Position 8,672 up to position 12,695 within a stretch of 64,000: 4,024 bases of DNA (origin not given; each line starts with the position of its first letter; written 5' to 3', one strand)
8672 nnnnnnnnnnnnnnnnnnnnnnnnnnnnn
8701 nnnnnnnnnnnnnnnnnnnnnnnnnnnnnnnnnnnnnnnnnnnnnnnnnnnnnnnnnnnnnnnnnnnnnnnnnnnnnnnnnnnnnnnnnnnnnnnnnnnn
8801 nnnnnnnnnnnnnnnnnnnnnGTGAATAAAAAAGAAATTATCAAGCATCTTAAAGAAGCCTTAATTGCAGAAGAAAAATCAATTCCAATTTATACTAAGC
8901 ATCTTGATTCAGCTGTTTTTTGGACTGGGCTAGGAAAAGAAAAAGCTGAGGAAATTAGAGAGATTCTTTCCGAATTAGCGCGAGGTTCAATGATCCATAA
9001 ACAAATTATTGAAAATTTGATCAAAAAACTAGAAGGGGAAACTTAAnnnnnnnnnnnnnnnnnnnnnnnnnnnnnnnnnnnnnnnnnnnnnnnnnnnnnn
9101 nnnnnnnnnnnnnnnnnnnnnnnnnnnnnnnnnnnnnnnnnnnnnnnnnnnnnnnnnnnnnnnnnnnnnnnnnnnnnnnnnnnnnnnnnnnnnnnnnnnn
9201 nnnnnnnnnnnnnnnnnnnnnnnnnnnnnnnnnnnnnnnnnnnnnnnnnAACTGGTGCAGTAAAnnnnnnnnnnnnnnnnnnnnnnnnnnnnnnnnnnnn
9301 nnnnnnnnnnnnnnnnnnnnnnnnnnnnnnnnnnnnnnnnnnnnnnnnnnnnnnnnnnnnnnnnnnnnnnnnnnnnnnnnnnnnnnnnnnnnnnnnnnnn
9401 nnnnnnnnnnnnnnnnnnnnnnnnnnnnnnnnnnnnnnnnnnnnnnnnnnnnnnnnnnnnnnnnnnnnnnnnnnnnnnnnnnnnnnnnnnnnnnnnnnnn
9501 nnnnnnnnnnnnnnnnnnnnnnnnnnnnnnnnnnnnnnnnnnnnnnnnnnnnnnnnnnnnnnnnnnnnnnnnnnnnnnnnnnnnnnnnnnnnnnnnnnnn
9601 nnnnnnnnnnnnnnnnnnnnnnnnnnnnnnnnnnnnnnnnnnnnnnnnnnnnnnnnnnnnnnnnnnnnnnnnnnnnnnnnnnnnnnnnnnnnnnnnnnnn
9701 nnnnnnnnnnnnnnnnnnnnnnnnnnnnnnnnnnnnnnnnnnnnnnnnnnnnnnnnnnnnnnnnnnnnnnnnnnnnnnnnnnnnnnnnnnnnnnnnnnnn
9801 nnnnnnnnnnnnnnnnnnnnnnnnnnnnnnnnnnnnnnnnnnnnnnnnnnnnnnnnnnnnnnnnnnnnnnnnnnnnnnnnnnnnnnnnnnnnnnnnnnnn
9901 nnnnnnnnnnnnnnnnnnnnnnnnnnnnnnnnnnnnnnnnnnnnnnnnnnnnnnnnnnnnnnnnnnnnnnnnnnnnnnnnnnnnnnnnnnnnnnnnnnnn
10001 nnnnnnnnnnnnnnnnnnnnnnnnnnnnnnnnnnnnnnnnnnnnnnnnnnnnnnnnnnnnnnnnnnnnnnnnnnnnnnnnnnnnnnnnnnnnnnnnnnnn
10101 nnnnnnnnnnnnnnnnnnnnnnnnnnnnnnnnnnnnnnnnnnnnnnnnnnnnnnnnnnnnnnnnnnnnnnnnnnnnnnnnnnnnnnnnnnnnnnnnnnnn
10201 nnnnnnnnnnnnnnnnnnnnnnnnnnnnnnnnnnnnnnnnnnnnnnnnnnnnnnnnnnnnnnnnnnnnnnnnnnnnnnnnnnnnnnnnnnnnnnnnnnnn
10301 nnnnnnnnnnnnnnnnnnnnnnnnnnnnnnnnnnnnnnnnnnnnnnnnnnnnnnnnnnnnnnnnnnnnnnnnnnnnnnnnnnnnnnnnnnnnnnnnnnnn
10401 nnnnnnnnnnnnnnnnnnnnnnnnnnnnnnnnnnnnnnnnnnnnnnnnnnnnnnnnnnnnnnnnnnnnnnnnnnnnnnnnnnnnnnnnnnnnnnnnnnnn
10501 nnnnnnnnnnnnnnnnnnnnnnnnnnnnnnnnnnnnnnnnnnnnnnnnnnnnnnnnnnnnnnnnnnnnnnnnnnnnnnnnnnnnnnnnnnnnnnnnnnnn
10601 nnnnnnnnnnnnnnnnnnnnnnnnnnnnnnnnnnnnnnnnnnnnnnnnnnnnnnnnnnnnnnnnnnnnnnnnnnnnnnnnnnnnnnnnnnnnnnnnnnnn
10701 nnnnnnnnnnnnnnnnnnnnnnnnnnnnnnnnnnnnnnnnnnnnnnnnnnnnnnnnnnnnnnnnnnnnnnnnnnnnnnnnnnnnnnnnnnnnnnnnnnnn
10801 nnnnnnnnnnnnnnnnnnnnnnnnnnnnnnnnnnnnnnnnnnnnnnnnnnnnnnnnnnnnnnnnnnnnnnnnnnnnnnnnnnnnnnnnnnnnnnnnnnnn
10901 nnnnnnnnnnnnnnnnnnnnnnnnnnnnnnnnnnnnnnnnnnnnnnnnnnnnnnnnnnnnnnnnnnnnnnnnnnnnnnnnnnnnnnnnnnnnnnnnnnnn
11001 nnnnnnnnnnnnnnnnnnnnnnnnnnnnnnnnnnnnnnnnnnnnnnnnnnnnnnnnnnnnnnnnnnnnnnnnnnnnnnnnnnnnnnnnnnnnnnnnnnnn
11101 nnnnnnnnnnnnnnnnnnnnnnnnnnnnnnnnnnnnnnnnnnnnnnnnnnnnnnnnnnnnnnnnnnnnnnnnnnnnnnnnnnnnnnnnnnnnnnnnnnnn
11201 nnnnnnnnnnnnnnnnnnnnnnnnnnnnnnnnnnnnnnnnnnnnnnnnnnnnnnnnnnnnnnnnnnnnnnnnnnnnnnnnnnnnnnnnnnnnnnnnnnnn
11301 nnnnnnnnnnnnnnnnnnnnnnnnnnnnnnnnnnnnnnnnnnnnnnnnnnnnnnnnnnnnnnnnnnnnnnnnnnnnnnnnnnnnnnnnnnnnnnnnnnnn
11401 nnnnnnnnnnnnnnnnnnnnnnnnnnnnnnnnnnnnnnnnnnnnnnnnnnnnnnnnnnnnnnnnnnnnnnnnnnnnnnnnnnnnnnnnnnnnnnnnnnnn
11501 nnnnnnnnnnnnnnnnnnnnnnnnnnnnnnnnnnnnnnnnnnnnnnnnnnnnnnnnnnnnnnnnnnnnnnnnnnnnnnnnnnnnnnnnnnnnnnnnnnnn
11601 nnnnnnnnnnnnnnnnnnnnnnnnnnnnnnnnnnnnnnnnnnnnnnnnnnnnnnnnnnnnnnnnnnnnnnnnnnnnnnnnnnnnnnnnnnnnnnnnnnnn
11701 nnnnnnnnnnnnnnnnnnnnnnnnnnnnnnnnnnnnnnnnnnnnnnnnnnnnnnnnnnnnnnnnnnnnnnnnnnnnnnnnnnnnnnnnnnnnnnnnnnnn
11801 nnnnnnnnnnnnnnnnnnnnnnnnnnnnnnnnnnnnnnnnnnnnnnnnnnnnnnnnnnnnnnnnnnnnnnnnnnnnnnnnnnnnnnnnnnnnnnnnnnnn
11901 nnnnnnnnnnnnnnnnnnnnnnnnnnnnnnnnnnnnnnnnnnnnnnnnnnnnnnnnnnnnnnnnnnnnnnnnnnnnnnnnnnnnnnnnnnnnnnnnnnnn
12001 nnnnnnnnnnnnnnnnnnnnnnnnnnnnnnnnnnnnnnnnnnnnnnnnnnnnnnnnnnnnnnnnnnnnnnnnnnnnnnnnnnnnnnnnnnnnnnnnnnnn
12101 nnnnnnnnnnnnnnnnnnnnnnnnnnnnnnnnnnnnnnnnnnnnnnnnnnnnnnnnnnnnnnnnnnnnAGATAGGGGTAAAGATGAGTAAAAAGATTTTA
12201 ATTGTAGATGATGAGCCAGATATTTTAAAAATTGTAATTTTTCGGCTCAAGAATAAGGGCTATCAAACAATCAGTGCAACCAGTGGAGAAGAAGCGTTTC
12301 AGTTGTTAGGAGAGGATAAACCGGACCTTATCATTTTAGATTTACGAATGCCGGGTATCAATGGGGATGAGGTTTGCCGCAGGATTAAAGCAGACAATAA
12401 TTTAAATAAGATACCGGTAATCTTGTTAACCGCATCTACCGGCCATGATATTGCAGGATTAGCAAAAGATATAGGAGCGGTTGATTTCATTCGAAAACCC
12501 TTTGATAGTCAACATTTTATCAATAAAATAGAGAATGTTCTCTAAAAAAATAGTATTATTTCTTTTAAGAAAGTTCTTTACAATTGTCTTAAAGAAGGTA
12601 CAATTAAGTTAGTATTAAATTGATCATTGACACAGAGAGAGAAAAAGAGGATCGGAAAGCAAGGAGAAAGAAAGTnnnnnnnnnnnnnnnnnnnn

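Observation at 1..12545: Duplicated PilZ / small-protein pair / CheY-like regulator module flanking an exopolysaccharide operon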

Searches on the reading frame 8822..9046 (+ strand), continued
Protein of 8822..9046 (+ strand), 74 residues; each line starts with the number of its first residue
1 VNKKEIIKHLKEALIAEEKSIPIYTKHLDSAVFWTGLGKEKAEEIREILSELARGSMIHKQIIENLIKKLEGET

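Call 95: find_encoding_contigs(protein=P0109, flank=7000, max_places=2)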
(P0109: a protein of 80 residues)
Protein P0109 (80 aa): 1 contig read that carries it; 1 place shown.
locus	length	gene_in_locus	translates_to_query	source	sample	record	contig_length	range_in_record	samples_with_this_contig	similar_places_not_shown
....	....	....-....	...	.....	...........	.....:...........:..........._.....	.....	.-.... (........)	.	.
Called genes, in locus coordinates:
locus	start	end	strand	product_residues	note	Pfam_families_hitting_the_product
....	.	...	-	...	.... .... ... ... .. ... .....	-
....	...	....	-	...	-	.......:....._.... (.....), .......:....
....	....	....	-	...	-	-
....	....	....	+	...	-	-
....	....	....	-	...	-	-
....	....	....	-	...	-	-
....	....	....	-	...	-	-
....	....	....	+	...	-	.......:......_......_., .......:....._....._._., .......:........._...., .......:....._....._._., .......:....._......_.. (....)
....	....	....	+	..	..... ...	-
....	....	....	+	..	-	-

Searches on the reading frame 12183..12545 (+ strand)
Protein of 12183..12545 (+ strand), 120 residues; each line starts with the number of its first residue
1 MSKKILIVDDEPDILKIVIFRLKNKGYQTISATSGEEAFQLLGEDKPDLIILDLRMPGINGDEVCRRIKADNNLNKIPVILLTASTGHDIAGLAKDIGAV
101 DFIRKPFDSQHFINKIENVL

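Call 3: search_protein_families(library=pfam, proteins=[window:12183-12545:+], max_evalue=1)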
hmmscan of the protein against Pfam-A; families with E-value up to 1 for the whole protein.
window:12183-12545:+ (120 aa): 3 families
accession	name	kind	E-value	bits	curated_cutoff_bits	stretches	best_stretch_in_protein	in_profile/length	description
PF00072.30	Response_reg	-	2.1e-29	102.4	30.2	1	5-116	1-110/111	Response regulator receiver domain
PF23198.2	PDE8A_N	-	2.6e-05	24.6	29.6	1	22-85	30-94/147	PDE8A-like, N-terminal domain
PF20161.5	VpsR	-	0.11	12.6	23.7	1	19-115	24-119/121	VpsR domain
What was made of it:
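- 12183..12545 (+): REC2: second receiver-only response regulator, 42% identical to REC1. Pfam Response_reg 2.1e-29 (call 3).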

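Call 83: search_protein_families(library=ncbifam, proteins=[window:12183-12545:+], max_evalue=0.01)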
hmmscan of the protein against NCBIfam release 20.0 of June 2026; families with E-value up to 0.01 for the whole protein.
window:12183-12545:+ (120 aa): 102 families (the best 25 are shown)
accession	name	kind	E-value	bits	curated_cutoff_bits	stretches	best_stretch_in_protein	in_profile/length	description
TIGR02154.1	PhoB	equivalog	1.2e-27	96.7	296.2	1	1-120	1-120/226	phosphate regulon transcriptional regulator PhoB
NF007135.0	PRK09581.1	equivalog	1.9e-27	96.2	474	1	1-117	1-117/457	PleD family two-component system response regulator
NF045717.1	DVU0259_DivK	exception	2.8e-26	92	160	1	1-119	1-115/117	DVU0259 family response regulator domain-containing protein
NF045944.1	ResRegRpaBCyano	equivalog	1.4e-25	90.1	330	1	6-120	1-112/229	response regulator transcription factor RpaB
NF053854.1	RespRegPhoBBctds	equivalog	4e-24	85.2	270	1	5-120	1-115/225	two-component system response regulator PhoB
NF040534.1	resp_reg_YycF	equivalog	9.9e-24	83.9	340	1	3-117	1-112/231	response regulator YycF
NF040689.1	MtrAB_MtrA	equivalog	1.5e-23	83.3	300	1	5-117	1-110/219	MtrAB system response regulator MtrA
NF008296.0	PRK11083.1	equivalog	2.1e-22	79.7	273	1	2-119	3-117/228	two-component system response regulator CreB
NF007005.1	PRK09468.1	equivalog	2e-21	76.5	331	1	2-120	3-119/237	osmolarity response regulator transcription factor OmpR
NF007982.1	PRK10710.1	equivalog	6.7e-21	74.9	380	1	3-120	8-122/235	envelope stress response regulator BaeR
NF033120.0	vanR_FM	exception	2.5e-20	73.1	460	1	4-116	5-114/231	vancomycin resistance response regulator transcription factor, VanR-F/VanR-M family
NF033117.2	vanR_ACDEGLN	exception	3.5e-20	72.5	350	1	5-117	1-110/226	VanR-ABDEGLN family response regulator transcription factor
NF012227.0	AdeR_RR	equivalog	4e-20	72.3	340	1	2-120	11-126/239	efflux system response regulator transcription factor AdeR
NF011695.0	PRK15115.1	equivalog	4.2e-20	71.9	763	1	3-119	7-121/445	two-component system response regulator GlrR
NF007546.0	PRK10161.1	equivalog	2.6e-19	69.7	471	1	1-119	1-119/229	phosphate response regulator transcription factor PhoB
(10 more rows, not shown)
